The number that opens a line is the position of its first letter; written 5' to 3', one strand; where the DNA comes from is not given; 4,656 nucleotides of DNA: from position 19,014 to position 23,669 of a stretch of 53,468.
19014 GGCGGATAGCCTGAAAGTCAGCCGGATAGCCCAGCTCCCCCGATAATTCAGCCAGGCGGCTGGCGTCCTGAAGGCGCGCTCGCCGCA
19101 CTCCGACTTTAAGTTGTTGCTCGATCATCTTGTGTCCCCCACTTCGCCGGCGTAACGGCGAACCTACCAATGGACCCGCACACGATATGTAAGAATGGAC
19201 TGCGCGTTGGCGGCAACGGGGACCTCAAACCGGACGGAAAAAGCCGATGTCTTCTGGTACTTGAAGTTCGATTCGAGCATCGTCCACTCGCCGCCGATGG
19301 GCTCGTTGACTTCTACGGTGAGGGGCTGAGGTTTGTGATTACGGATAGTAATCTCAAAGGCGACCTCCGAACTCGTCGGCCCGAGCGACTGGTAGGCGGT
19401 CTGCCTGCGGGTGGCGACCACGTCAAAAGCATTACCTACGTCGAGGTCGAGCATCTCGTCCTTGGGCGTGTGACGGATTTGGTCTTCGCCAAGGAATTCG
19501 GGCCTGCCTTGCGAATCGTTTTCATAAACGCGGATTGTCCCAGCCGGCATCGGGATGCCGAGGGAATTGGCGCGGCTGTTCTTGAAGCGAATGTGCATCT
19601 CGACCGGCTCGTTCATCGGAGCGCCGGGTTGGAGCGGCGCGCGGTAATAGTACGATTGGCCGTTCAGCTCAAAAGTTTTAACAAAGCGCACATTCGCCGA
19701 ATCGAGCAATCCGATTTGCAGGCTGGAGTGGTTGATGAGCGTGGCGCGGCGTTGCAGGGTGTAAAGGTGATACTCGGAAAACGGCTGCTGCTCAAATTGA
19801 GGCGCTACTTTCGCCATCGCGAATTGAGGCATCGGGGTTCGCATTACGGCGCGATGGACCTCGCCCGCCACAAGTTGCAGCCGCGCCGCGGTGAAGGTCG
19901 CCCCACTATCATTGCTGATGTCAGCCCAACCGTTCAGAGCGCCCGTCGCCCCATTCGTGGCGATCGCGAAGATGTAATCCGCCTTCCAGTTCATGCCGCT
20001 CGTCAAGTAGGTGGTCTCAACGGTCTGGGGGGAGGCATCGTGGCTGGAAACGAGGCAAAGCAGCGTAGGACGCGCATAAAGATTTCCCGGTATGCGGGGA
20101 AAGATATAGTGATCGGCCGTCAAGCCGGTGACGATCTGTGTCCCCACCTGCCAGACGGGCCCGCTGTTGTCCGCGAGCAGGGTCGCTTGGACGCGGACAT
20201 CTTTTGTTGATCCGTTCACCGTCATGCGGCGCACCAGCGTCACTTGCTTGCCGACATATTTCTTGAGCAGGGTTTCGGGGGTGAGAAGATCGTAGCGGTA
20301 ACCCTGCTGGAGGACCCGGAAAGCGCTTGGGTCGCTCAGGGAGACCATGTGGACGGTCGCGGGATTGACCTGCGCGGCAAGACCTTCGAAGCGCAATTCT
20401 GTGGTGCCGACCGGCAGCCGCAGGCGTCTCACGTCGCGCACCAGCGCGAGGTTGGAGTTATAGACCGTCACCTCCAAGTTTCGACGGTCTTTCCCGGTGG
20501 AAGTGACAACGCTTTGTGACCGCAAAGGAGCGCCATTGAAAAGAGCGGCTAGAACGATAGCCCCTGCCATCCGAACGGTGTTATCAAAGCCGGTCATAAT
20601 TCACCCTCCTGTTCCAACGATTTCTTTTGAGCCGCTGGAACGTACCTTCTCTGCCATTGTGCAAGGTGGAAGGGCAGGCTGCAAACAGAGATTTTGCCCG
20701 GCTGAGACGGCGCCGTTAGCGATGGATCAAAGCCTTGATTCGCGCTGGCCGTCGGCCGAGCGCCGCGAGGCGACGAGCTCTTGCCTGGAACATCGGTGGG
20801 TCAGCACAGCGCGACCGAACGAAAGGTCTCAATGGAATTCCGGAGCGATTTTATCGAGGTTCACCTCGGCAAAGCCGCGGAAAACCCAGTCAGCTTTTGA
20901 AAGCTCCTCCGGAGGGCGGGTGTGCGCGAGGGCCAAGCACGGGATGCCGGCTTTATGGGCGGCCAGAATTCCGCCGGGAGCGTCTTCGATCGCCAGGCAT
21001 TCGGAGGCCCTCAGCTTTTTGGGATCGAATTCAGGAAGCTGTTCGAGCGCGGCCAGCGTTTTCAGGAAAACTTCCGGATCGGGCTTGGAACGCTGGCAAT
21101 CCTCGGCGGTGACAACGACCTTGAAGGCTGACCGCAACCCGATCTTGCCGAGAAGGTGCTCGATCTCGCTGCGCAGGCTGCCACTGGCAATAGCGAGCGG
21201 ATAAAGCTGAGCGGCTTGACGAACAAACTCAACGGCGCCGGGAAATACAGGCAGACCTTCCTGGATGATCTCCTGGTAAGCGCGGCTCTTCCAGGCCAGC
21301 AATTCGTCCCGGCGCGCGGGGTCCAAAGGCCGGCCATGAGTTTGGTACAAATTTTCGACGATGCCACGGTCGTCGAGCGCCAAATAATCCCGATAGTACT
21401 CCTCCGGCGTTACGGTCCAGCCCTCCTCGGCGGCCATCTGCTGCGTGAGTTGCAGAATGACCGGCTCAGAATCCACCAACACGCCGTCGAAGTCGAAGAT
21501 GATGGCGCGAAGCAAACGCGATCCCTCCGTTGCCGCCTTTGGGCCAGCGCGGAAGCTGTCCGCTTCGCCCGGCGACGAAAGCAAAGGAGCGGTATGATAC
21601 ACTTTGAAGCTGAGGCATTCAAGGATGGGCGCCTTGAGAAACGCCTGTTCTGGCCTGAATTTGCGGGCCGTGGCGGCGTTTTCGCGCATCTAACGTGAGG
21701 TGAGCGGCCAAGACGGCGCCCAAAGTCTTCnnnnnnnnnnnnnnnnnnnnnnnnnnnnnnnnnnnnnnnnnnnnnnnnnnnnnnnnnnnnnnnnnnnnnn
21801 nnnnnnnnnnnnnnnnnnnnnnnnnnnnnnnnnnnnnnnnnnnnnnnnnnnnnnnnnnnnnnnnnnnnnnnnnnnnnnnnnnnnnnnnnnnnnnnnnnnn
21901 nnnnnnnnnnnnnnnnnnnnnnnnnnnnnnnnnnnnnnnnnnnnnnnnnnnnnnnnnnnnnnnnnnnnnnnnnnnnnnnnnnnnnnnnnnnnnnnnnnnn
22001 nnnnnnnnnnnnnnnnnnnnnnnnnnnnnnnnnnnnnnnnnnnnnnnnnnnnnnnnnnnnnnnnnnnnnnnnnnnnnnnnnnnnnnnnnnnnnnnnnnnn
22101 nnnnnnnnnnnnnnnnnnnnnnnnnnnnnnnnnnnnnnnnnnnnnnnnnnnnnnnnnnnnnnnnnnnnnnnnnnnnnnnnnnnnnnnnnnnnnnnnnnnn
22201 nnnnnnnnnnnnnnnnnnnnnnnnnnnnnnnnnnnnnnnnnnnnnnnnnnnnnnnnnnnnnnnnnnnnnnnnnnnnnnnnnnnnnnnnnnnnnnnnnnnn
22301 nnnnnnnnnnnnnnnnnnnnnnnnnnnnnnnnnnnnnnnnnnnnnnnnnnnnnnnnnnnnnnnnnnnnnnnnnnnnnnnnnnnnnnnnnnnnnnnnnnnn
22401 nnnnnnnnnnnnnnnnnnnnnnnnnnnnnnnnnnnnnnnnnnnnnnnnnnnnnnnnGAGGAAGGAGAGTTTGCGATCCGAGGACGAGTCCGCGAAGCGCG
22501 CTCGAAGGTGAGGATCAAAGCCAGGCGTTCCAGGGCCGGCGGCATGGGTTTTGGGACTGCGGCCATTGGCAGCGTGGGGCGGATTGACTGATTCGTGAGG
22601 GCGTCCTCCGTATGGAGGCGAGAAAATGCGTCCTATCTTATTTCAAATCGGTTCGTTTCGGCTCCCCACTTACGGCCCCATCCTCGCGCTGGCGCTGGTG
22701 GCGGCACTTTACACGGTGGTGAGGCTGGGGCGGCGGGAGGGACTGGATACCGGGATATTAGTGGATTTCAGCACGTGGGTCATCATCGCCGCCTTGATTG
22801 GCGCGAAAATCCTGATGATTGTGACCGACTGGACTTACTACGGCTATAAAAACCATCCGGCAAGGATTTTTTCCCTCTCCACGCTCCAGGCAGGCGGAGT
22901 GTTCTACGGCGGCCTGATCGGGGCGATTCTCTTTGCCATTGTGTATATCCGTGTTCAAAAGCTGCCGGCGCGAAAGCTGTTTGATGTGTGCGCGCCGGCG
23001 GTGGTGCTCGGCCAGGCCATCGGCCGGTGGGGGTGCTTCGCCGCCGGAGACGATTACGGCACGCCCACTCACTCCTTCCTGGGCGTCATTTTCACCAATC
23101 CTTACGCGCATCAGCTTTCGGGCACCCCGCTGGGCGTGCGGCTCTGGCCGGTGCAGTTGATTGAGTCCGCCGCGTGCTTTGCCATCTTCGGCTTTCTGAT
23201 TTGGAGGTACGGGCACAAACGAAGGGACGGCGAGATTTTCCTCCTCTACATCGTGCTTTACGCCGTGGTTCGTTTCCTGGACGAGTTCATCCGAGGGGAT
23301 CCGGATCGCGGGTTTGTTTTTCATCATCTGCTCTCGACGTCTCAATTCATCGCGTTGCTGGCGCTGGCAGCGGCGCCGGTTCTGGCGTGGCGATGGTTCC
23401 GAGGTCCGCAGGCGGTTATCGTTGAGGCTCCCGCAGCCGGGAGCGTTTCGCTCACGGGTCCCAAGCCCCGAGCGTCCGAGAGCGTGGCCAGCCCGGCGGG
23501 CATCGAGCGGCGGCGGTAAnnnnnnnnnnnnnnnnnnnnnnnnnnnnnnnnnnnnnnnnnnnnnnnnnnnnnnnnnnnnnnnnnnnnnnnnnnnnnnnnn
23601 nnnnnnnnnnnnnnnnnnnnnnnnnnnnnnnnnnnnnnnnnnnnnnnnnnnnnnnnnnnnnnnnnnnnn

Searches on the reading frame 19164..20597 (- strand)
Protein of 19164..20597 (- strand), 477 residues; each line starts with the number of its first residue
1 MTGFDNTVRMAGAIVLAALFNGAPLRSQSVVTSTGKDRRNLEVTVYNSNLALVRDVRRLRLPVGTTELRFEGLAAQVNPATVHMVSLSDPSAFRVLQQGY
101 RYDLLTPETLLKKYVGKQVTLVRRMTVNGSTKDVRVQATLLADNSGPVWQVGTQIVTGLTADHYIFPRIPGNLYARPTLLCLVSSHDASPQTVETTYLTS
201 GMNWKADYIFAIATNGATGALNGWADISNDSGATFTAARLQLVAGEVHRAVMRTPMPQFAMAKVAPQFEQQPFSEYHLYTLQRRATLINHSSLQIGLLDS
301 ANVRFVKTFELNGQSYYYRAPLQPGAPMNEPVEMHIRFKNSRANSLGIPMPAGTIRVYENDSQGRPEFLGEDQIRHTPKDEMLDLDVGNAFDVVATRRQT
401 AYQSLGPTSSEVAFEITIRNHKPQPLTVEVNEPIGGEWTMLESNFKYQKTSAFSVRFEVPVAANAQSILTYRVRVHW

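Call 24: search_protein_families(library=pfam, proteins=[window:19164-20597:-], max_evalue=0.00001)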
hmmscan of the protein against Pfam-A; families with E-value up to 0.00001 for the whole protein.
window:19164-20597:- (477 aa): 1 family
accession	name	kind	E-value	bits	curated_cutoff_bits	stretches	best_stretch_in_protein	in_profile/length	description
PF13598.12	DUF4139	-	9.6e-06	25.9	31.8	0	193-434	1-153/205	Domain of unknown function (DUF4139)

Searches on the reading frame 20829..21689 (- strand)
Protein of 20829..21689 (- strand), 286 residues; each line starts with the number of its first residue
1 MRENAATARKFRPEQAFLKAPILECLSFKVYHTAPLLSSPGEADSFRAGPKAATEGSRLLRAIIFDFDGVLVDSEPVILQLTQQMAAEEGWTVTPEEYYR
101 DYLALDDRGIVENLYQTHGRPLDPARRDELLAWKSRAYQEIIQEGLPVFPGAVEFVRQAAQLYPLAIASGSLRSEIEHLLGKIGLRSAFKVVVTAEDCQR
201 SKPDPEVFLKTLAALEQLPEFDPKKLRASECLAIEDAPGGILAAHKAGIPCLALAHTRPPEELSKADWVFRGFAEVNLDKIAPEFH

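Call 50: search_protein_families(library=pfam, proteins=[window:20829-21689:-], max_evalue=0.00001)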
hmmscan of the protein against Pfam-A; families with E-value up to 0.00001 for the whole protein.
window:20829-21689:- (286 aa): 3 families
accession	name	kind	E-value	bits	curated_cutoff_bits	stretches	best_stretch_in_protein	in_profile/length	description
PF13419.12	HAD_2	-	2.3e-32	113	23.8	1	63-253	1-177/178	Haloacid dehalogenase-like hydrolase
PF00702.32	Hydrolase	-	1.3e-27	97.9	26.4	1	61-248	2-191/191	haloacid dehalogenase-like hydrolase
PF12710.13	HAD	-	4e-07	31.1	27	1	63-194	1-130/189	haloacid dehalogenase-like hydrolase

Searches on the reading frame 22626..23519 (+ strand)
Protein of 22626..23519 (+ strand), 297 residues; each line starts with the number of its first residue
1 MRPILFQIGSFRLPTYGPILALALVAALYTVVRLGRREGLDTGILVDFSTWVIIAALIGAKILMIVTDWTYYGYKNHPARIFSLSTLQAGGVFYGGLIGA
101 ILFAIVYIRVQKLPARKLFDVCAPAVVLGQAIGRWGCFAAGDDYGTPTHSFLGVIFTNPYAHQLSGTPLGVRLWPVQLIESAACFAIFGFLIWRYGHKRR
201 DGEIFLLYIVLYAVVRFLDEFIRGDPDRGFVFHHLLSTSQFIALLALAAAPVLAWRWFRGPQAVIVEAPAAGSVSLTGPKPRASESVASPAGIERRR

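Call 50: search_protein_families(library=pfam, proteins=[window:22626-23519:+], max_evalue=0.00001)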
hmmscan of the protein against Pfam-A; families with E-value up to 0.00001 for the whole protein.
window:22626-23519:+ (297 aa): 1 family
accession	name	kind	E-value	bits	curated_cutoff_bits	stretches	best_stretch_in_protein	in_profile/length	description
PF01790.23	LGT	-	1e-51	176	24.9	1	3-255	1-239/240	Prolipoprotein diacylglyceryl transferase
